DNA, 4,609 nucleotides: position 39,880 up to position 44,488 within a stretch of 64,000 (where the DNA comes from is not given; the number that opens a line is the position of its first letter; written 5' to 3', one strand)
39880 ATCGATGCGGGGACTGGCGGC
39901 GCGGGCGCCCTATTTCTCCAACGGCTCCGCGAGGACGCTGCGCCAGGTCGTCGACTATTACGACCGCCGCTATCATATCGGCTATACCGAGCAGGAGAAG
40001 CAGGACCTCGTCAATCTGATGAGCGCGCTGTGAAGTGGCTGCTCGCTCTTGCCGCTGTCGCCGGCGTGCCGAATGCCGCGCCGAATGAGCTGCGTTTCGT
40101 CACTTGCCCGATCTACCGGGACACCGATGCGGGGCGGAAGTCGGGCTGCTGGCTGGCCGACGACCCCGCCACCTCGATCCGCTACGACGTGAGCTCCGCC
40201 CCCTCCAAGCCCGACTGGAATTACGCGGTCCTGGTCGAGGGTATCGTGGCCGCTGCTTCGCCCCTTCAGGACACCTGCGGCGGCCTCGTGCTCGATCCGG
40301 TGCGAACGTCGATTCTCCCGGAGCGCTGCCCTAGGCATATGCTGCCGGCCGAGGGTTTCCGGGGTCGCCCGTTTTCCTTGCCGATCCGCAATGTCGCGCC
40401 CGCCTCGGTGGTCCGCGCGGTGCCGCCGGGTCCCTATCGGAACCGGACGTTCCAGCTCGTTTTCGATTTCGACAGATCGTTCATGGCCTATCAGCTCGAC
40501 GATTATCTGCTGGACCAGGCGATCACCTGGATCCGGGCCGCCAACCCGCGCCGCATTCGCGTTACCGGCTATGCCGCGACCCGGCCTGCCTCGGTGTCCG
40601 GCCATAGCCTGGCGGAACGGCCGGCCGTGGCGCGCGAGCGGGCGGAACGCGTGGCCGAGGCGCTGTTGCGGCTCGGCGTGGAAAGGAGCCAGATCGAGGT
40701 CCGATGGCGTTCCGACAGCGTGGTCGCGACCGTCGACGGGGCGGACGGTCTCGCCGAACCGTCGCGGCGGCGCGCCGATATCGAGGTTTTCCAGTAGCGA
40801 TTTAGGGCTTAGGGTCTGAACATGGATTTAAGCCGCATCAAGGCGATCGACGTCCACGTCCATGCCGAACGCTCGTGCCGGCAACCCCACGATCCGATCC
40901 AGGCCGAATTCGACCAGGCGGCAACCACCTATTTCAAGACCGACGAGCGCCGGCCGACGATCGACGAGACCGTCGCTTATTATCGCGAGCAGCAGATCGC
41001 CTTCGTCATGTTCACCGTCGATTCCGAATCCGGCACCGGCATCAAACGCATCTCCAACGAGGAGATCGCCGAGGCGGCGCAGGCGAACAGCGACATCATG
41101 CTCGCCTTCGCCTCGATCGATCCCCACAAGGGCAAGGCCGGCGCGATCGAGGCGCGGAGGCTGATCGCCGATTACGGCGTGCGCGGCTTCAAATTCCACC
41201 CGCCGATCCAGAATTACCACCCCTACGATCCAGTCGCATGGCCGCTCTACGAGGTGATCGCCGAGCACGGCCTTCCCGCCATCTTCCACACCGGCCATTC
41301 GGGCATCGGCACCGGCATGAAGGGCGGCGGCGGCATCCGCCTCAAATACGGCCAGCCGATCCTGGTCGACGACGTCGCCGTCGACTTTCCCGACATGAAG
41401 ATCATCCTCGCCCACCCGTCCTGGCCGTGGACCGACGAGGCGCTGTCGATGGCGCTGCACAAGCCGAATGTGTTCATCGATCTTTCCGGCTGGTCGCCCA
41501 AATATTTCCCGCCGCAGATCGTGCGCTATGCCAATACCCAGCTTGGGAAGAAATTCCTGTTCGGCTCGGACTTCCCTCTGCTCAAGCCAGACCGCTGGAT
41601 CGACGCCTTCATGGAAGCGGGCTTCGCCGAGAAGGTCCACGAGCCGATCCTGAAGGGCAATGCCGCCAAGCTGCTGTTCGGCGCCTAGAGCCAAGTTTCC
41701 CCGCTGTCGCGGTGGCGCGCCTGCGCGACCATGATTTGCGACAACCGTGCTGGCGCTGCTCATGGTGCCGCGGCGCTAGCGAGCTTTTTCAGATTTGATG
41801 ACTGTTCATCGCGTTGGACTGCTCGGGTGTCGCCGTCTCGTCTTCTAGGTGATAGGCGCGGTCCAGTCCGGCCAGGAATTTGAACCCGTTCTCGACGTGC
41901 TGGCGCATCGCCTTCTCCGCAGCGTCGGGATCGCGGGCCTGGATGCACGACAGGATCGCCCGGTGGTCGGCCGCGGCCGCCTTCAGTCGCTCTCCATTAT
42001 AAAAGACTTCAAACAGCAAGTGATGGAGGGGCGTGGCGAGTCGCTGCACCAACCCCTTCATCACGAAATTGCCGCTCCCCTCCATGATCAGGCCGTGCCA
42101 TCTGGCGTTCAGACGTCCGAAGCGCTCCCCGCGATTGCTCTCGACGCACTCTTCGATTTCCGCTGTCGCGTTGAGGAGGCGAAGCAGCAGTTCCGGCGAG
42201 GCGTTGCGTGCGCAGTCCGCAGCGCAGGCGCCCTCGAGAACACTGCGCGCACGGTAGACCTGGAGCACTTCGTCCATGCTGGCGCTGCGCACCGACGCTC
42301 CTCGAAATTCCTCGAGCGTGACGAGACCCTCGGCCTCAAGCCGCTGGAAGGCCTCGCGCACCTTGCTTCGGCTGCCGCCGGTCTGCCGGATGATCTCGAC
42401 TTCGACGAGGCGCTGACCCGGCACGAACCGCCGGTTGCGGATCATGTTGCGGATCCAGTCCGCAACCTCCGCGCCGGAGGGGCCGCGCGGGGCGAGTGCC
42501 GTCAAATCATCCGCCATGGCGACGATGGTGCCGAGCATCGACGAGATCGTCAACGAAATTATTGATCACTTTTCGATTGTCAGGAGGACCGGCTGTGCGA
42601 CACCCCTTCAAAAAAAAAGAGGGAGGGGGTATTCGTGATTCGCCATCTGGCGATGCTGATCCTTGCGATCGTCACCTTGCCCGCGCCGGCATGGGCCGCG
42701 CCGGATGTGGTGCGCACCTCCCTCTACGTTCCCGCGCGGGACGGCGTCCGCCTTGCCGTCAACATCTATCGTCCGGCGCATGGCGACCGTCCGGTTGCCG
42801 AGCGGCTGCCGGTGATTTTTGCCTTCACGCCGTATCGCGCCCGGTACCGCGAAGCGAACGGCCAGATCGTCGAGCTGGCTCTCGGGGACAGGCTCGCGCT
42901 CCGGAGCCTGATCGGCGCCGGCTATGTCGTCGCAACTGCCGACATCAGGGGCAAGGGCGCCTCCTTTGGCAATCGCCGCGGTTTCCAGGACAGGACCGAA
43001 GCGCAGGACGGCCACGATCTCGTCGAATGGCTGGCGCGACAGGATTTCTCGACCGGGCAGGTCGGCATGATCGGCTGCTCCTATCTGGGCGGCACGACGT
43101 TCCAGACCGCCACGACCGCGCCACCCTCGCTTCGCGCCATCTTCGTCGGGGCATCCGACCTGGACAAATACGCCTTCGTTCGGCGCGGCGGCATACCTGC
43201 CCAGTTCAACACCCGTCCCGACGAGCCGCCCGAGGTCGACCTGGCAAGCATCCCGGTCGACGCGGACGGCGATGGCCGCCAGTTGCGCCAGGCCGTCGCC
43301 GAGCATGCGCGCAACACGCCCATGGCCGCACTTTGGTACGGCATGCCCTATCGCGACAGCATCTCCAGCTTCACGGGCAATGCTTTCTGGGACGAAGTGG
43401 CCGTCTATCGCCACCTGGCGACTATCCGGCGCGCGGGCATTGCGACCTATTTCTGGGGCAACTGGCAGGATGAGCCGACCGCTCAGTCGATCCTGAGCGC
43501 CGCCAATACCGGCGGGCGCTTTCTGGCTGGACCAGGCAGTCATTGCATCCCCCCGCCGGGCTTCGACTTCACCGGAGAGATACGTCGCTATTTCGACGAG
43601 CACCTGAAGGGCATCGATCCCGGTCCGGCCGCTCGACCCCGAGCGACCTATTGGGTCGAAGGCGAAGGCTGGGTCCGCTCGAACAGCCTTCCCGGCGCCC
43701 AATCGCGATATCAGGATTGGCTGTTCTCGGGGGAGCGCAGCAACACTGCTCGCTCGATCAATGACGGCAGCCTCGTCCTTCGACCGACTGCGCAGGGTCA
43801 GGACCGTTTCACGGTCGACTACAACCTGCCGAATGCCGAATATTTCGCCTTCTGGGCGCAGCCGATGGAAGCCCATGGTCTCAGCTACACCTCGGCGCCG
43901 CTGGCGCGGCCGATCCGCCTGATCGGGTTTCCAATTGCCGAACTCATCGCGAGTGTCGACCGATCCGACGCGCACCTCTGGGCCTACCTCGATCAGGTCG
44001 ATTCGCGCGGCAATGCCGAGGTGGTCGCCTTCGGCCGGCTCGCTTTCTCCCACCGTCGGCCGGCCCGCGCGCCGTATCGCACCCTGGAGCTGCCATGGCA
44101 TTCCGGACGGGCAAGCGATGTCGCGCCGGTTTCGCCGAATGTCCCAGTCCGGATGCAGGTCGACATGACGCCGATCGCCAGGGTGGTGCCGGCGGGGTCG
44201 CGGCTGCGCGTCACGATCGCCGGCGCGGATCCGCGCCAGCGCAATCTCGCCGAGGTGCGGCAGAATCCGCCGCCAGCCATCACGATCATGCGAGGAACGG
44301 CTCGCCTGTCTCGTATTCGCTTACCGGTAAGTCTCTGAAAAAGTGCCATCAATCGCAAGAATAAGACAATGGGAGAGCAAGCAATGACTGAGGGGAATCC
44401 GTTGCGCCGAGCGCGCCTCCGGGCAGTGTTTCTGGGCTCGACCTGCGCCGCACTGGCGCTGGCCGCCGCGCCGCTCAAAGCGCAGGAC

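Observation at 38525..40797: Di-heme MauG/bCcP-like protein coupled to a four-Cys OmpA-like partner behind a TonB receptor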

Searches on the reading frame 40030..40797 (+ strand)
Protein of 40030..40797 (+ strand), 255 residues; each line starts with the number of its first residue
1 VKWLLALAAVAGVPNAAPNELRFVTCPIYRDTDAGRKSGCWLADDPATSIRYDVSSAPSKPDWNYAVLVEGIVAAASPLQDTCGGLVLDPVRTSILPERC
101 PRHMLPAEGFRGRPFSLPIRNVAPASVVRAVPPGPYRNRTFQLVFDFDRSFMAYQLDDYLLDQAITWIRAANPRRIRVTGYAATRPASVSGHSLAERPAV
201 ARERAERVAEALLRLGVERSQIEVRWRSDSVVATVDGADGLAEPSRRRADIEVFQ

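Call 7: search_protein_families(library=pfam, proteins=[window:40030-40797:+], max_evalue=0.01)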
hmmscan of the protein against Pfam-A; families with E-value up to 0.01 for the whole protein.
window:40030-40797:+ (255 aa): 1 family
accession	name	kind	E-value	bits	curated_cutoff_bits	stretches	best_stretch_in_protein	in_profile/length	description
PF00691.25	OmpA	-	8.6e-06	26.5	27.2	1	160-234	16-86/98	OmpA family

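Call 8: search_protein_families(library=ncbifam, proteins=[window:40030-40797:+], max_evalue=0.01)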
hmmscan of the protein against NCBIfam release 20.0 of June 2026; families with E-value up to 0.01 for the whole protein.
window:40030-40797:+ (255 aa): 3 families
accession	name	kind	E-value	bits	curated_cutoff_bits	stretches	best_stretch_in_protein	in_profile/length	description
NF053612.1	anchor_PA1041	equivalog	0.0032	17.4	250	1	142-252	132-234/236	PA1041 family peptidoglycan-binding anchor lipoprotein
NF047726.1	AutTranAdhPGAsTpgA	equivalog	0.004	16.4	350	1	137-227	150-236/268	trimeric autotransporter adhesin/peptidogylcan-associated protein TpgA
NF053611.1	YiaD_Gzip_OmpA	equivalog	0.0069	16.1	175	1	143-240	104-195/206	YiaD family glycine zipper/OmpA-like lipoprotein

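Call 10: search_solved_structures(query=window:40030-40797:+, max_evalue=10)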
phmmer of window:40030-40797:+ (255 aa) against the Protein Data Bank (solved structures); distinct sequences matched with E-value up to 10: 5.
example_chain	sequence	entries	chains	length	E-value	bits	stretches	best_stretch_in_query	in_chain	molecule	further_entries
5lkw_A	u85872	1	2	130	0.048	16.4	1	135-251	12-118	Putative OmpA family lipoprotein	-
5n2c_A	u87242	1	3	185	0.054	16.3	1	132-251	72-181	Putative OmpA family lipoprotein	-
2k1s_A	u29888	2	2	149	0.31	13.8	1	176-248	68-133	Inner membrane lipoprotein yiaD | Probable lipoprotein YiaD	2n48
5gm1_A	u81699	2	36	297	1.6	11.5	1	164-244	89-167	O-methylransferase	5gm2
3s03_A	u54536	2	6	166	2.4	10.9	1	114-237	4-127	Motility protein B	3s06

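Call 20: search_protein_representatives(protein=window:40030-40797:+)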
Query: 255 residues. Proteins with E-value up to 0.001 (for the whole library): 308; up to 1e-10: 115; up to 1e-30: 31. The best 150 are listed.
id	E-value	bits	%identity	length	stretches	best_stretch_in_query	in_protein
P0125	3.0e-83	295.6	58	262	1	8-254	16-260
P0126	3.2e-75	269.3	92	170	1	8-137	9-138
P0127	2.7e-73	263.0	56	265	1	6-253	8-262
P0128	1.7e-64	234.2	49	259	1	7-253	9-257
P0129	1.8e-64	234.1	48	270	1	11-252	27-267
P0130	3.1e-64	233.3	49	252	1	5-253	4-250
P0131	5.1e-63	229.3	46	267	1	18-253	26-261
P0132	2.8e-62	226.9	50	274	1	5-252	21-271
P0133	2.6e-60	220.5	48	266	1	5-253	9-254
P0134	9.2e-59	215.4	49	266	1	3-253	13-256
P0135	1.4e-56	208.3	46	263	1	5-253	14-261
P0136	1.3e-55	205.1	46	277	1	20-253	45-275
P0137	2.1e-54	201.1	43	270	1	18-253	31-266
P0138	2.5e-54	200.9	45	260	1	6-253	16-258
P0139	4.2e-52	193.6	44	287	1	21-253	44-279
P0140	9.1e-52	192.5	51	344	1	4-183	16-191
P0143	2.8e-50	187.6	46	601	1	7-248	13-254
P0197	3.5e-16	75.9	32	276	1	17-239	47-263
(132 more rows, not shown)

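Call 31: predict_structure(alignment_id=A1)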
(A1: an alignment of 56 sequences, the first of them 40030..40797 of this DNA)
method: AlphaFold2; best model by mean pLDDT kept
length: 255 residues; sequences in the alignment: 56
mean_pLDDT: 90.6   pTM: 0.86
mean pLDDT of the five models: 90.6, 90.3, 90.1, 89.9, 88.6
residues with pLDDT >= 90: 187; 70-90: 44; 50-70: 24; < 50: 0
segments of 3 or more residues with pLDDT < 50: none
pLDDT, mean of each block of 10 residues (from residue 1): 61 70 97 78 97 93 96 79 90 97 92 77 87 96 96 85 95 98 98 98 98 97 98 91 96 97
secondary structure, 60 per line:
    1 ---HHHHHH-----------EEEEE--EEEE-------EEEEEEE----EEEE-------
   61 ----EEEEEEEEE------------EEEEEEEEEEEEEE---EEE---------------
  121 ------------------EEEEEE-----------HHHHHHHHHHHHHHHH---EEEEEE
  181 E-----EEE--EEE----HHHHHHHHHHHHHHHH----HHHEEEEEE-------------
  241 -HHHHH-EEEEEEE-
elements in order: H4-9 E21-25 E28-31 E39-45 E50-53 E65-73 E86-99 E103-105 E139-144 H156-171 E175-181 E187-189 E192-194 H199-214 E222-227 H242-246 E248-254

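Call 37: fold_search(model_id=the predicted structure, library=pdb)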
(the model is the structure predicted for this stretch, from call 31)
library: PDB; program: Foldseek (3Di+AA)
matches with E <= 10: 497; with E <= 0.001: 80
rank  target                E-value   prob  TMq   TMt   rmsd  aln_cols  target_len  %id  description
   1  6u83                  1.2e-06  1.00  0.36  0.57   4.2       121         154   16  OmpA-like domain of FopA1 from Francisella tularensis subsp. tularensis SCHU S4 (released 2019-09-18)
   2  4rha_A                9.4e-06  1.00  0.36  0.66   5.1       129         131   21  Structure of the C-terminal domain of outer-membrane protein OmpA from Salmonella enterica subsp. enterica serovar Typ (released 2014-10-29)
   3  4b5c_C                1.7e-05  1.00  0.34  0.69   5.2       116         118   30  Crystal structure of the peptidoglycan-associated lipoprotein from Burkholderia pseudomallei (released 2013-08-14)
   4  6top_B                1.7e-05  1.00  0.38  0.60   4.2       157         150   15  Structure of the PorE C-terminal domain, a protein of T9SS from Porphyromonas gingivalis (released 2020-06-17)
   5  6jfw_A                1.7e-05  1.00  0.34  0.59   5.5       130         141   18  Crystal structure of PA0833 periplasmic domain from Pseudomonas aeruginosa reveals an unexpected enlarged peptidoglyca (released 2019-03-20)
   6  5u1h_C                1.8e-05  1.00  0.35  0.67   5.0       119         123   17  Crystal structure of the C-terminal peptidoglycan binding domain of OprF (PA1777) from Pseudomonas aeruginosa (released 2017-01-11)
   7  3td5_A                2.0e-05  1.00  0.36  0.72   4.7       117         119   14  Crystal structure of OmpA-like domain from Acinetobacter baumannii in complex with L-Ala-gamma-D-Glu-m-DAP-D-Ala-D-Ala (released 2011-10-26)
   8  4b5c_A                2.0e-05  1.00  0.34  0.69   5.1       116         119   29  Crystal structure of the peptidoglycan-associated lipoprotein from Burkholderia pseudomallei (released 2013-08-14)
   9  1oap                  2.1e-05  1.00  0.33  0.72   4.3       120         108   23  Mad structure of the periplasmique domain of the Escherichia coli PAL protein (released 2004-02-13)
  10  4erh_A                2.3e-05  1.00  0.35  0.64   5.4       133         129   22  The crystal structure of OmpA domain of OmpA from Salmonella enterica subsp. enterica serovar Typhimurium str. 14028S (released 2012-05-02)
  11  4pwt_A                2.8e-05  1.00  0.33  0.61   4.5       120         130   23  Crystal structure of peptidoglycan-associated outer membrane lipoprotein from Yersinia pestis CO92 (released 2014-04-09)
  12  4pwt_C                3.0e-05  1.00  0.33  0.65   4.4       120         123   23  Crystal structure of peptidoglycan-associated outer membrane lipoprotein from Yersinia pestis CO92 (released 2014-04-09)
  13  5n2c_A                3.4e-05  1.00  0.34  0.67   5.2       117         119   27  Crystal structure of the peptidoglycan-associated lipoprotein from Burkholderia cenocepacia (released 2017-07-26)
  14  5nhx                  3.4e-05  1.00  0.36  0.68   5.3       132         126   20  Periplasmic domain of Outer Membrane Protein A from Klebsiella pneumoniae (released 2018-05-16)
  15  6ikj_A                3.6e-05  1.00  0.31  0.55   5.8       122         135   20  Crystal structure of YfiB(F48S) (released 2019-03-13)
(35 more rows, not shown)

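Call 52: search_solved_structures(query=A1, max_evalue=10)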
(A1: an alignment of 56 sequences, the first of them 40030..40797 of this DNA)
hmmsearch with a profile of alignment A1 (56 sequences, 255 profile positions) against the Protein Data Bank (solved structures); distinct sequences matched with E-value up to 10: 58.
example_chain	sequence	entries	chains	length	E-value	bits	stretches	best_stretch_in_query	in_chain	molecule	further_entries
4b5c_A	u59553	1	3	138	8.1e-07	31.6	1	129-251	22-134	PUTATIVE OMPA FAMILY LIPOPROTEIN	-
5lkw_A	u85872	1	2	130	3.4e-06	29.5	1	131-251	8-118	Putative OmpA family lipoprotein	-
5n2c_A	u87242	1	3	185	4.5e-06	29.2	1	124-251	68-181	Putative OmpA family lipoprotein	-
4g4v_A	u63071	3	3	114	3.6e-05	26.2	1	143-252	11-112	Peptidoglycan-associated lipoprotein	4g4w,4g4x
2k1s_A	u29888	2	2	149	9.3e-05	24.8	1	176-253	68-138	Inner membrane lipoprotein yiaD | Probable lipoprotein YiaD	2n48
3nb3_A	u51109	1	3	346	0.00048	22.5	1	115-253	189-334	Outer membrane protein A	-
9yfg_Da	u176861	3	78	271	0.00059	22.2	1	134-252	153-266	Sodium-type flagellar protein MotY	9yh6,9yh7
9ydo_Da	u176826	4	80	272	0.00059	22.2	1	134-252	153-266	Sodium-type flagellar protein MotY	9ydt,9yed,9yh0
9yec_Da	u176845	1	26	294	0.0006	22.2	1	134-252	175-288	Sodium-type flagellar protein MotY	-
6u83_A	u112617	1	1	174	0.00086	21.7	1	161-225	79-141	Outer membrane associated protein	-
5jir_B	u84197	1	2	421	0.001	21.5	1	195-253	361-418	OOP family OmpA-OmpF porin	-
5wtp_A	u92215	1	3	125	0.0011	21.3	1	129-253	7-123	OmpA family protein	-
2mqe_A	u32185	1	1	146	0.0012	21.2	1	143-253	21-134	OmpA domain protein transmembrane region-containing protein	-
4rha_A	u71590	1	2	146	0.0015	20.9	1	132-253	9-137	Outer membrane protein A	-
4erh_A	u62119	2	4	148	0.0017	20.7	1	132-253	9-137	Outer membrane protein A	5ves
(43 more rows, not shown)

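Call 65: find_homologous_proteins(query=P0197, max_evalue=1e-10)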
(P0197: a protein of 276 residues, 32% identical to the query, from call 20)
Query P0197 (276 aa): 15 proteins with E <= 1e-10 among 3704 candidates.
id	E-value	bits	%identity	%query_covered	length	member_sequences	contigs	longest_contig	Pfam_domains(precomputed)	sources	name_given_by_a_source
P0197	3.0e-176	602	100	100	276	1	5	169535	-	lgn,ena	-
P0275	7.6e-88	312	62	94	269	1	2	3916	-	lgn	-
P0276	3.8e-58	215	52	84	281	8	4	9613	-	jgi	jgi:outer membrane protein OmpA-like peptidoglycan-associated protein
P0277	6.9e-53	198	45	95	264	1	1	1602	-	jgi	jgi:hypothetical protein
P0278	1.4e-51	193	63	56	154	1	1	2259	-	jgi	jgi:outer membrane protein OmpA-like peptidoglycan-associated protein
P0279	3.2e-24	104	34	93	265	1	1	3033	PF00691.26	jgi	jgi:outer membrane protein OmpA-like peptidoglycan-associated protein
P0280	2.7e-23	101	35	78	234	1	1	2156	-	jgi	jgi:hypothetical protein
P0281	6.2e-22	96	33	81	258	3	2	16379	-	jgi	jgi:hypothetical protein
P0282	4.1e-21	94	35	80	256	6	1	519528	-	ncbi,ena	-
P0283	4.7e-21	93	35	85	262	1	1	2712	-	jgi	jgi:hypothetical protein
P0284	2.8e-20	91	34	83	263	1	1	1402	PF00691.26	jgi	jgi:outer membrane protein OmpA-like peptidoglycan-associated protein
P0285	6.0e-20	90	34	86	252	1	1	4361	-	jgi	jgi:hypothetical protein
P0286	1.1e-19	89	34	81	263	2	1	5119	-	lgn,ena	-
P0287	9.4e-19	86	36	66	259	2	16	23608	-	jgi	jgi:hypothetical protein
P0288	6.0e-12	63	31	70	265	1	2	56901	-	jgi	-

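Call 66: find_encoding_contigs(protein=P0197, flank=8000, max_places=2)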
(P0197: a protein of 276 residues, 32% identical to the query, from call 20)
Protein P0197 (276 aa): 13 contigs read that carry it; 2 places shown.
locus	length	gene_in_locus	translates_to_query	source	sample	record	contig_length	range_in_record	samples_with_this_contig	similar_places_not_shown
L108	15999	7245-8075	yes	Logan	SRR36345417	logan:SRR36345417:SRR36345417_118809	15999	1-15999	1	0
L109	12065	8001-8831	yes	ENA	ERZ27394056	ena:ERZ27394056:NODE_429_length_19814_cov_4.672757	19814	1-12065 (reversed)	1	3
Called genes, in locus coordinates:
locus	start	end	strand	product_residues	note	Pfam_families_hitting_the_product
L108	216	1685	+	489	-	PF00171:Aldedh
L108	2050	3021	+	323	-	PF14525:AraC_binding_2, PF00165:HTH_AraC (weak), PF12833:HTH_18, PF00165:HTH_AraC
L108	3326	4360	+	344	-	PF13557:Phenol_MetA_deg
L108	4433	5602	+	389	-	PF07690:MFS_1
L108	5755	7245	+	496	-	PF03150:CCP_MauG (faint)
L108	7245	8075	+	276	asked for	-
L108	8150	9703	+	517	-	PF00672:HAMP, PF00015:MCPsignal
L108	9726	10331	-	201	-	PF00440:TetR_N, PF14246:TetR_C_7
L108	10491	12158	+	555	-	PF04632:FUSC, PF13515:FUSC_2, PF04632:FUSC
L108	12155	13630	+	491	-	PF00171:Aldedh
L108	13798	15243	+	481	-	PF03055:RPE65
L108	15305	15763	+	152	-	PF11578:DUF3237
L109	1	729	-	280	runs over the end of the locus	PF01557:FAA_hydrolase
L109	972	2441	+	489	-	PF00171:Aldedh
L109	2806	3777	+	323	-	PF14525:AraC_binding_2, PF00165:HTH_AraC (weak), PF12833:HTH_18, PF00165:HTH_AraC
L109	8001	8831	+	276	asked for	-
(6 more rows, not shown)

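Call 67: find_encoding_contigs(protein=P0282, flank=8000, max_places=2)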
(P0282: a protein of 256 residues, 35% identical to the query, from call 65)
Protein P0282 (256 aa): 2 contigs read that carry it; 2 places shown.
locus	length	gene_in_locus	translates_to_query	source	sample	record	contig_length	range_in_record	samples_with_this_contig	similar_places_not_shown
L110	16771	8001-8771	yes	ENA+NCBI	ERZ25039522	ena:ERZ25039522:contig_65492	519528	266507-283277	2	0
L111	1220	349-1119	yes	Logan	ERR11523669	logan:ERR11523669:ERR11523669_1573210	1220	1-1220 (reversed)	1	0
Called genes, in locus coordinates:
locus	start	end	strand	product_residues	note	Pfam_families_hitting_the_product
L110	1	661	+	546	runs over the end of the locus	PF00135:COesterase, PF20434:BD-FAE, PF07859:Abhydrolase_3 (faint)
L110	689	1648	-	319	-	PF00135:COesterase, PF10340:Say1_Mug180 (weak), PF20434:BD-FAE, PF07859:Abhydrolase_3, PF00326:Peptidase_S9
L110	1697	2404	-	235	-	-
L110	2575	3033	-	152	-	-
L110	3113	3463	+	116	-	-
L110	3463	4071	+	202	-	PF09335:VTT_dom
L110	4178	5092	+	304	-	PF00756:Esterase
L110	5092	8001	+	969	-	PF00135:COesterase, PF20434:BD-FAE (weak), PF07859:Abhydrolase_3 (faint), PF00135:COesterase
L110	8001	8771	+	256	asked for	-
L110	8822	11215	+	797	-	PF12704:MacB_PCD, PF02687:FtsX, PF12704:MacB_PCD, PF02687:FtsX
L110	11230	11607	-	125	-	PF01740:STAS, PF13466:STAS_2 (weak)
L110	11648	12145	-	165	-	-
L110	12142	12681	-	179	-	-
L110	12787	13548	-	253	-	-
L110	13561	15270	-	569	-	PF07969:Amidohydro_3, PF01979:Amidohydro_1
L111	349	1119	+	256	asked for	-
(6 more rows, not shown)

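Call 68: find_encoding_contigs(protein=P0288, flank=8000, max_places=2)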
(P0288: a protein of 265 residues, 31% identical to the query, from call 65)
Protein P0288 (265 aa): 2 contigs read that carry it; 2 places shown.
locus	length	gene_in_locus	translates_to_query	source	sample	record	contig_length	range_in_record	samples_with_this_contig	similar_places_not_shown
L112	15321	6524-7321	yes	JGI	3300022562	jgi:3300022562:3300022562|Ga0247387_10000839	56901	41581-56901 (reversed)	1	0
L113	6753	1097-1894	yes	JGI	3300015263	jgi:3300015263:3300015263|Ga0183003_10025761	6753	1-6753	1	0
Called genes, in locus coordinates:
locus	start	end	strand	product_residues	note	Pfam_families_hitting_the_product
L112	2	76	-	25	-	?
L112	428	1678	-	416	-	PF04389:Peptidase_M28, PF01546:Peptidase_M20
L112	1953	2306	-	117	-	PF12802:MarR_2, PF01047:MarR (weak)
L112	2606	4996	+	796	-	PF07715:Plug, PF00593:TonB_dep_Rec_b-barrel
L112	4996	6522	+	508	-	-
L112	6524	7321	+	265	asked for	-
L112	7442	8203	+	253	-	PF00106:adh_short, PF13561:adh_short_C2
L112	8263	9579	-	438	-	PF00083:Sugar_tr, PF07690:MFS_1, PF06779:MFS_4 (weak), PF07690:MFS_1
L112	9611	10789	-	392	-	PF01494:FAD_binding_3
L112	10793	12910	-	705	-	PF02629:CoA_binding, PF13380:CoA_binding_2, PF13607:Succ_CoA_lig, PF13549:ATP-grasp_5, PF08442:ATP-grasp_2 (weak)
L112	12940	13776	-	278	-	PF00378:ECH_1, PF16113:ECH_2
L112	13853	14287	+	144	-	PF01047:MarR (weak), PF12802:MarR_2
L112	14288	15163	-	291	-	PF04909:Amidohydro_2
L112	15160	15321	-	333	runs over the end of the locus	PF00356:LacI, PF00532:Peripla_BP_1, PF13377:Peripla_BP_3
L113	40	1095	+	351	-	-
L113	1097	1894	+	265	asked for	-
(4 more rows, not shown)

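Call 95: search_protein_families(library=pfam, proteins=[P0143, P0140], max_evalue=0.01)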
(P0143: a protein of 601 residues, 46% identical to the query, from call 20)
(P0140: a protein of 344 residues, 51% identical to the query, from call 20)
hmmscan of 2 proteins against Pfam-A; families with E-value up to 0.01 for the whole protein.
P0143 (601 aa): 3 families
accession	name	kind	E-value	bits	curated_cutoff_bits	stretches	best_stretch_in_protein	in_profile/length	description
PF12740.14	PETase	-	1.9e-06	27.9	28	1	418-466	100-145/263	PET hydrolase-like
PF00691.25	OmpA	-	0.00013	22.6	27.2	1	158-230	7-75/98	OmpA family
PF07859.19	Abhydrolase_3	-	0.007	16.6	25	0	420-465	51-90/210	alpha/beta hydrolase fold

P0140 (344 aa): 1 family
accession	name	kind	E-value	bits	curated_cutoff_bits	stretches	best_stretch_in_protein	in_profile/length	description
PF13091.12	PLDc_2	-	4.5e-05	23.7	27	1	176-312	5-117/132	PLD-like domain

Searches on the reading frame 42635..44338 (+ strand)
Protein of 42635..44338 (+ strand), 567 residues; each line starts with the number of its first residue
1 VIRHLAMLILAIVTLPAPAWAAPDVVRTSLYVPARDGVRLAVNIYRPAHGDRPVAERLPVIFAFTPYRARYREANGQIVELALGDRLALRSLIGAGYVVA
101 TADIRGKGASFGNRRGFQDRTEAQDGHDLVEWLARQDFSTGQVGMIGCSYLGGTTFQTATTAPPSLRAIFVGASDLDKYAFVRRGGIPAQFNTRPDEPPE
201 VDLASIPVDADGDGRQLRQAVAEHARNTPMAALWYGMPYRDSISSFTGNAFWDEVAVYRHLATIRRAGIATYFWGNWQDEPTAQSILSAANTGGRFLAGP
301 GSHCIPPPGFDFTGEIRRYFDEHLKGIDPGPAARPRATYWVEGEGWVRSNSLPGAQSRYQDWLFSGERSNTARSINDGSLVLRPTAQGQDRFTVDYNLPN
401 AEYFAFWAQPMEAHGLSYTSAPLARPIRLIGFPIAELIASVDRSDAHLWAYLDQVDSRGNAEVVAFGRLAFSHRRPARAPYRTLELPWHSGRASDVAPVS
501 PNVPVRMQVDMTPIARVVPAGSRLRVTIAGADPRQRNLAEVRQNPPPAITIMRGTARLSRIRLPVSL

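Call 7: search_protein_families(library=pfam, proteins=[window:42635-44338:+], max_evalue=0.01)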
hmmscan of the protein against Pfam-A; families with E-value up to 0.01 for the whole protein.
window:42635-44338:+ (567 aa): 3 families
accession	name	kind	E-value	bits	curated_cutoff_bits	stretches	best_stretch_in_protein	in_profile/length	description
PF02129.25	Peptidase_S15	-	4.1e-40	138.6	23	1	36-304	1-261/262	X-Pro dipeptidyl-peptidase (S15 family)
PF08530.16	PepX_C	-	1.8e-27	97.1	22.5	1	334-533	6-181/217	X-Pro dipeptidyl-peptidase C-terminal non-catalytic domain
PF00326.27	Peptidase_S9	-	0.0057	16.6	22.6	1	92-169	10-92/213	Prolyl oligopeptidase family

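Call 8: search_protein_families(library=ncbifam, proteins=[window:42635-44338:+], max_evalue=0.01)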
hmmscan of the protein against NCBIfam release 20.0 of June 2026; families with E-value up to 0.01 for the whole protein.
window:42635-44338:+ (567 aa): 5 families
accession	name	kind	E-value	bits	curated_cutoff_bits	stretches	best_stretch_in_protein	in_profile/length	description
TIGR00976.1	CocE_NonD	subfamily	8.9e-61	206.5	66.3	1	32-536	1-509/550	CocE/NonD family hydrolase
NF003780.0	PRK05371.1-1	subfamily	2.8e-21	75.6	642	2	312-533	359-557/594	Xaa-Pro dipeptidyl-peptidase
NF003781.0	PRK05371.1-2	equivalog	1.2e-05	23.9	881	1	112-187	344-411/805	Xaa-Pro dipeptidyl-peptidase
NF047920.1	lactonase_UilS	equivalog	0.00036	20.3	400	1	93-169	49-125/285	UilS family quorum-quenching N-acyl-homoserine lactonase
NF003782.0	PRK05371.1-3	subfamily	0.0025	16.2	711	0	126-190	231-308/648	Xaa-Pro dipeptidyl-peptidase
